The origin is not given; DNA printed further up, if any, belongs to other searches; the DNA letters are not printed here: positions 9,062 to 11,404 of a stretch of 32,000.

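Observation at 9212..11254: Extracellular NHL propeller + TPR fused to a Yip1-type polytopic membrane domain, embedded between ABC permease pairs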

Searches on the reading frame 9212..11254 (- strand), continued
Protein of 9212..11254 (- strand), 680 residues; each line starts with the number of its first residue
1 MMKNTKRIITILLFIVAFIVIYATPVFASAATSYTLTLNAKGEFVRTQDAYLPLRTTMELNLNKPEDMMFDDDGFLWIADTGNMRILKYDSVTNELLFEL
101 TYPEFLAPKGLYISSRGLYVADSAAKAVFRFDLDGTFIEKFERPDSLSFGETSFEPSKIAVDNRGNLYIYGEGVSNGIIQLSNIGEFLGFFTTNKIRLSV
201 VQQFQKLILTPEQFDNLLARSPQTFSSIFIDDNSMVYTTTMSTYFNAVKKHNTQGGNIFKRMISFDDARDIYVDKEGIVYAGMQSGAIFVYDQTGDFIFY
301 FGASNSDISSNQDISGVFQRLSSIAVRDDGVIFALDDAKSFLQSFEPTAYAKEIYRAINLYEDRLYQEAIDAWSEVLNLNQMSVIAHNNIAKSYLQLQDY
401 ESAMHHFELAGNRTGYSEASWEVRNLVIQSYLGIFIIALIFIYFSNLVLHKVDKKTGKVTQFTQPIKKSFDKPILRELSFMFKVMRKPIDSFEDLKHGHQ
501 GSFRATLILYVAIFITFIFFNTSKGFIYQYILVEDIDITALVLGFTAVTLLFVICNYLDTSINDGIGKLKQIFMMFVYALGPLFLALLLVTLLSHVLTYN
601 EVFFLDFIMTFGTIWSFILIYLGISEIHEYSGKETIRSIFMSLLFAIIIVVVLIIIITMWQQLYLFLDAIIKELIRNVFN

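Call 16: find_encoding_contigs(protein=P0120, flank=10000, max_places=1)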
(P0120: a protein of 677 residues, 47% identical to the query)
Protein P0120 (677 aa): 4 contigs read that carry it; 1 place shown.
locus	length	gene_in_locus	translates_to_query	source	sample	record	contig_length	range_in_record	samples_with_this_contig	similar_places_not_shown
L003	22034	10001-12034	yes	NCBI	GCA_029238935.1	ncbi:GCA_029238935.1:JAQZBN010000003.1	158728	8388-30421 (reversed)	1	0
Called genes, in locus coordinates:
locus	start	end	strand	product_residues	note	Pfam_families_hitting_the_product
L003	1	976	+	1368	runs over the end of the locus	PF14498:Glyco_hyd_65N_2, PF17820:PDZ_6 (faint), PF00754:F5_F8_type_C, PF14498:Glyco_hyd_65N_2, PF22124:Glyco_hydro_95_cat, PF21307:Glyco_hydro_95_C, PF00595:PDZ (weak), PF03422:CBM_6, +1 more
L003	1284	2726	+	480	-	PF04616:Glyco_hydro_43, PF18099:CBM_35_2 (faint)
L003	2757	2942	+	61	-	-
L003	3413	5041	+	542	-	-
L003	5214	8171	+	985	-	PF01547:SBP_bac_1, PF13416:SBP_bac_8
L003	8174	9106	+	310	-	PF00528:BPD_transp_1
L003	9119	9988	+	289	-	PF00528:BPD_transp_1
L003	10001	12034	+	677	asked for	PF01436:NHL (faint), PF13414:TPR_11 (weak), PF04893:Yip1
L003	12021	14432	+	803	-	PF18952:DUF5696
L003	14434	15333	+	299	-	-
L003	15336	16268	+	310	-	PF00528:BPD_transp_1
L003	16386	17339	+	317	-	PF03935:SKN1_KRE6_Sbg1, PF26113:GH16_XgeA, PF00722:Glyco_hydro_16, PF03935:SKN1_KRE6_Sbg1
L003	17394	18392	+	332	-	PF00356:LacI, PF00532:Peripla_BP_1, PF13407:Peripla_BP_4, PF13377:Peripla_BP_3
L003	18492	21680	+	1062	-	-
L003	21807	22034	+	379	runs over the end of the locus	PF00150:Cellulase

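Call 17: search_solved_structures(query=A1, max_evalue=0.01)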
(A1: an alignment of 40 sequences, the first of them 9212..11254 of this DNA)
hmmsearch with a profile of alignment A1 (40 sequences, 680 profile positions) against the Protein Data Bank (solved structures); distinct sequences matched with E-value up to 0.01: 80 (the best 60 are shown).
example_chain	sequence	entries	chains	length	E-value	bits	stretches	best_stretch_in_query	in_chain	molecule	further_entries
3wwa_A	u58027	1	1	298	1.5e-52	182.1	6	60-132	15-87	Pizza7H protein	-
7zqg_A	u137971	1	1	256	4.9e-41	144.1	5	60-132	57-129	Pizza6-KSH-TSH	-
7zcj_A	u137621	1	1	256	1.3e-40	142.7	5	60-132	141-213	Pizza6-TNH-TSH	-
7zpz_A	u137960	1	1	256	3.1e-40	141.4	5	60-132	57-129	Pizza6-TSR-TSH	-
6i39_A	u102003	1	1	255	1.3e-38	136.1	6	60-132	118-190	v31Pizza6-AYW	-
7zpw_A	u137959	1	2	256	1.8e-34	122.4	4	60-132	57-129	Pizza6-TSK-TSH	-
7zph_A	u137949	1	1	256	1.9e-34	122.3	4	60-132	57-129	Pizza6-TNK-RSH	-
7zq2_A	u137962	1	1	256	9.5e-34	120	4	60-132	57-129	Pizza6-RSH-TSH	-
3ww9_A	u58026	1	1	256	2.9e-30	108.5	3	60-132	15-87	pizza6 protein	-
6rej_A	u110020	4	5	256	9.6e-30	106.8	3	60-132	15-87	Pizza6-SH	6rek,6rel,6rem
6qsd_A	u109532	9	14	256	1.3e-29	106.4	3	60-132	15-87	Pizza6S | Pizza6-S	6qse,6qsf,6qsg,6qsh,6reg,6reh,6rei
6f0t_A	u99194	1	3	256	1.8e-29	105.9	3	60-132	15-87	Pizza6-SFW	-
6f0s_A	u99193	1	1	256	3.9e-29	104.7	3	60-132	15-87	Pizza6-SYW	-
6ren_A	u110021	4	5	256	8.8e-29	103.6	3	60-132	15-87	3fPizza6-SH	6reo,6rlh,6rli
6i37_A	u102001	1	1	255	2.3e-26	95.6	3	60-132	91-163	nv1Pizza6-AYW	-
1rwi_B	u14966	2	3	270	4.6e-25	91.3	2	60-130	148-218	Serine/threonine-protein kinase pknD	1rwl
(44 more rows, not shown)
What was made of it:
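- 10214..11161 (-): aa 32-347: extracellular six-bladed NHL β-propeller, with a helical insert at aa 200-217. PDB profile hit to the PknD sensor and Pizza proteins (call 17).
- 10019..10213 (-): aa 348-412: two TPR motifs (four helices) lying directly on the outer face of the membrane. Family profile against consensus TPR structures, E 1e-17 to 1e-23 (call 17).
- On NHL-repeat β-propeller: Profile against the PknD and Pizza structures, E 5e-25 to 1.5e-52 (call 17).
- On TPR repeats: The family profile hits consensus TPR structures at E 1e-17 to 1e-23 (call 17).
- Checked: A 40-sequence family profile searched against PDB (call 17) hits the PknD NHL sensor domain (1rwi, E=5e-25) and consensus TPR proteins (E 1e-17 to 1e-23).
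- The closest natural (non-designed) solved relative by sequence profile is the PknD extracellular sensor propeller (1rwi, E=5e-25, call 17).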

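Call 23: predict_structure(alignment_id=A1)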
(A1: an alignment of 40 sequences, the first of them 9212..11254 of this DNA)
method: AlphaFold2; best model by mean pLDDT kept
length: 680 residues; sequences in the alignment: 40
mean_pLDDT: 84.4   pTM: 0.70
mean pLDDT of the five models: 84.4, 82.9, 82.8, 80.1, 79.0
residues with pLDDT >= 90: 255; 70-90: 354; 50-70: 55; < 50: 16
segments of 3 or more residues with pLDDT < 50: 22-31, 307-311
pLDDT, mean of each block of 10 residues (from residue 1): 77 78 43 75 84 87 94 94 95 91 94 94 95 93 87 90 92 82 89 66 76 64 78 90 83 81 84 92 91 90 60 68 92 92 92 93 93 91 87 93 92 89 86 84 80 63 65 78 88 84 87 92 83 79 86 85 76 91 93 86 89 93 88 86 82 79 84 82
secondary structure, 60 per line:
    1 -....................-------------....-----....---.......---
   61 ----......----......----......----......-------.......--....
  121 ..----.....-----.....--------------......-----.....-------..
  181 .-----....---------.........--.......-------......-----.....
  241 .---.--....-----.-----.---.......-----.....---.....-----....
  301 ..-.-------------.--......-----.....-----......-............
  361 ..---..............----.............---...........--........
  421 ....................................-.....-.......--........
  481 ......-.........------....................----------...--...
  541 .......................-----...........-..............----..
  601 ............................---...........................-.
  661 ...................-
elements in order: H2-21 E35-38 E44-47 E51-57 E65-70 E75-80 E85-90 E95-100 E108-114 E117-122 E127-131 E137-141 E156-161 E167-171 E179-181 E187-190 H200-208 H211-217 E225-230 E236-241 E248-251 E267-273 E279-283 E287-291 E297-302 E321-326 E332-336 E342-347 H349-362 H366-379 H384-396 H400-410 H413-456 H458-462 H464-470 H473-486 H488-496 H503-522 H538-563 H569-579 H581-594 H599-628 H632-658 H660-679
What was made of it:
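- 10214..11161 (-): AF2 model (call 23).
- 10019..10213 (-): AF2 helices aa 349-410 (call 23).
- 9908..10018 (-): aa 413-449: juxtamembrane helix continuous with TM1. It contains the best-conserved motif of the whole family, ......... (aa 416-424). AF2 single helix aa 413-456 (call 23).
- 9281..9751 (-): aa 502-658: five-helix Yip1 transmembrane bundle. It carries a conserved cytoplasmic loop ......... (aa 559-567) and a conserved outer turn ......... (aa 593-601). AF2 helices (call 23).
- On Yip1 domain family (Pfam PF04893 / COG2881): AF2 helices aa 503-522, 538-563, 569-594, 599-628 and 632-658 (call 23).
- On NHL-repeat β-propeller: The AF2 model has strands through aa 35-347 with pLDDT mostly 84-95 (call 23).
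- On TPR repeats: AF2 shows four helices at aa 349-410 (call 23), which makes only two repeats.
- Checked: AlphaFold2 (call 23; pLDDT 84.4, pTM 0.70) gives: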

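Call 26: fold_search(model_id=the predicted structure, library=pdb)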
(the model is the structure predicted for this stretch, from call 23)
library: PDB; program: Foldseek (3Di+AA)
matches with E <= 10: 1404; with E <= 0.001: 479
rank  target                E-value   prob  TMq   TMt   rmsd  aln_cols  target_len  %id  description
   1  8j72_B                3.4e-13  1.00  0.32  0.74   4.7       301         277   19  Crystal structure of mammalian Trim71 in complex with lncRNA Trincr1 (released 2024-03-06)
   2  6fpt_B                4.4e-13  1.00  0.34  0.58   3.9       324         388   18  Crystal structure of Danio rerio Lin41 filamin-NHL domains (released 2018-05-09)
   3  7qrv_D                7.2e-13  1.00  0.32  0.75   4.1       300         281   16  Crystal structure of NHL domain of TRIM2 (full C-terminal) (released 2022-05-04)
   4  7qrw                  9.2e-13  1.00  0.32  0.73   4.6       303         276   16  Crystal structure of NHL domain of TRIM3 (released 2022-05-04)
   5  7qrv_B                1.2e-12  1.00  0.33  0.76   3.9       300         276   17  Crystal structure of NHL domain of TRIM2 (full C-terminal) (released 2022-05-04)
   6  6xg7                  1.2e-12  1.00  0.35  0.77   4.2       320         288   17  1.3 A Resolution Structure of the of the NHL Repeat Region of D. melanogaster Thin (released 2020-12-16)
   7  6fq3_A                1.2e-12  1.00  0.34  0.56   7.9       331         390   18  Crystal structure of Danio rerio Lin41 filamin-NHL domains in complex with lin-29A 5'UTR 13mer RNA (released 2018-05-09)
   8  9jur                  1.4e-12  1.00  0.31  0.72   5.3       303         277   18  Crystal Structure of NHL domain of human E3 ubiquitin-protein ligase TRIM71 (released 2025-04-30)
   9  7qrx_A                1.5e-12  1.00  0.31  0.72   5.2       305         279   17  Crystal structure of NHL domain of TRIM71 (released 2022-05-04)
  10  7b2r_A                1.6e-12  1.00  0.33  0.77   4.8       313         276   16  Crystal structure of NHL domain of TRIM2 (released 2021-01-13)
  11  8j72_A                2.6e-12  1.00  0.31  0.72   6.1       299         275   19  Crystal structure of mammalian Trim71 in complex with lncRNA Trincr1 (released 2024-03-06)
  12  6d69                  3.0e-12  1.00  0.33  0.74   3.4       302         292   17  Crystal Structure of the NHL Repeat Region of D. melanogaster Thin (released 2019-04-24)
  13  7qrv_A                3.8e-12  1.00  0.32  0.75   3.5       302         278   16  Crystal structure of NHL domain of TRIM2 (full C-terminal) (released 2022-05-04)
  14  7b2r_B                4.0e-12  1.00  0.33  0.77   4.7       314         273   16  Crystal structure of NHL domain of TRIM2 (released 2021-01-13)
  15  7b96_A                4.7e-12  1.00  0.32  0.73   4.5       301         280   16  NHL domain of human TRIM2 (released 2022-01-12)
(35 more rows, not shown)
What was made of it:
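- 10214..11161 (-): Foldseek target TM-score 0.72-0.78 to TRIM, Brat and Pizza NHL domains (call 26).
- On NHL-repeat β-propeller: Foldseek to TRIM2, TRIM71, Brat and Pizza6 gives target TM-score 0.72-0.78, E~1e-13 (call 26).
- Closest known: PknD extracellular sensor domain. Same: It is the best natural solved sequence relative of the ectodomain (call 17), and the fold match to NHL propellers has target TM-score ~0.75 (call 26).
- Checked: Foldseek matches six-bladed NHL domains at E~1e-13 with target TM-score 0.72-0.78 (call 26).
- Streptogramin B lyase appears among the fold matches, at rank 46 (call 26). The best fold matches are non-enzymatic NHL domains (call 26).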

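Call 32: find_related_loci(query=A1, collection=genome_contigs, flank=10000)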
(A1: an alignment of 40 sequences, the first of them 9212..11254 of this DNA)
Query A1 (680 aa) in genome_contigs; peptide patterns used: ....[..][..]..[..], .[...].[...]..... (x = any residue, [..] = any of these).
401 stretches matched a pattern; 391 encode a relative of the query (tblastn E <= 1e-3); the best 80 are kept; 80 distinct loci.
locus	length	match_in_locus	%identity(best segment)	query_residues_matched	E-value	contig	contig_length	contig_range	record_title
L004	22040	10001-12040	99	1-680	0e+0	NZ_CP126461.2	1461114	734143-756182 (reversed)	Acholeplasma laidlawii strain 8195 chromosome, complete genome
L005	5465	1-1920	80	41-680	0e+0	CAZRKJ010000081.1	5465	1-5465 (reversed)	MAG TPA_asm: uncultured Acholeplasma sp. isolate binchicken_co173_132 genome assembly, contig: NODE_48816_length_5465_co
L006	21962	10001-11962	74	27-680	0e+0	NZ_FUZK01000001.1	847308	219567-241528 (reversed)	Acholeplasma oculi strain ATCC 27350, whole genome shotgun sequence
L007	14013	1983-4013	68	2-680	0e+0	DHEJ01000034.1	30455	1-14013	MAG TPA_asm: Acholeplasmataceae bacterium UBA4853 UBA4853_contig_5494, whole genome shotgun sequence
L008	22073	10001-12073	61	1-680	0e+0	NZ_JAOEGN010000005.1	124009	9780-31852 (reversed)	Paracholeplasma vituli strain 92-19 NODE_5_length_124009_cov_118.621616, whole genome shotgun sequence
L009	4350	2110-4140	58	5-678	0e+0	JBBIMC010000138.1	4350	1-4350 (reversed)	MAG: Mycoplasmatota bacterium isolate RVF170221_bin_223 NODE_5671_length_4350_cov_3.958091, whole genome shotgun sequenc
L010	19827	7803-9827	60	7-678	0e+0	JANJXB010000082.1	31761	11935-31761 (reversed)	MAG: Acholeplasmataceae bacterium isolate RS263_metabat.bin.35 RS263_k141_314456, whole genome shotgun sequence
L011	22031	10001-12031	58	5-678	0e+0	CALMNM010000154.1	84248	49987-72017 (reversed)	MAG TPA_asm: uncultured Acholeplasma sp. isolate SRR6284161_bin.9_CONCOCT_v1.1_MAG genome assembly, contig: ERZ795125.27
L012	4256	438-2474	56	2-680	0e+0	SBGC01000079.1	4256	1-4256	MAG: Bacillota bacterium isolate M0117 scaffold_6967_1, whole genome shotgun sequence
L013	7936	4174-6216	57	2-680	0e+0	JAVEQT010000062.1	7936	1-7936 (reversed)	MAG: Acholeplasmataceae bacterium isolate BF_dRep_35 NODE_30857_length_7936_cov_24.124088_Biofilm4, whole genome shotgun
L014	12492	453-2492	56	4-678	0e+0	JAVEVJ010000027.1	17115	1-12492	MAG: Acholeplasmataceae bacterium isolate BF4_119 NODE_10245_length_17115_cov_9.024076_Biofilm4, whole genome shotgun se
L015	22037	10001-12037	56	2-678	0e+0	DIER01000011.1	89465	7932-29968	MAG TPA_asm: Acholeplasmataceae bacterium UBA5769 UBA5769_contig_51740, whole genome shotgun sequence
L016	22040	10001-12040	55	5-678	0e+0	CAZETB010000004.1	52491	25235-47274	MAG TPA_asm: uncultured Mariniplasma sp. isolate binchicken_co117_318 genome assembly, contig: NODE_1169_length_52491_co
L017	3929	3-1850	59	66-678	0e+0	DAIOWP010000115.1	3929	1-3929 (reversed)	MAG TPA_asm: Acholeplasmataceae bacterium isolate CTOTU29504 NODE_13087_length_3929_cov_4.528136, whole genome shotgun s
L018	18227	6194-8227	56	6-678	0e+0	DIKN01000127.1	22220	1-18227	MAG TPA_asm: Acholeplasmataceae bacterium UBA5617 UBA5617_contig_69406, whole genome shotgun sequence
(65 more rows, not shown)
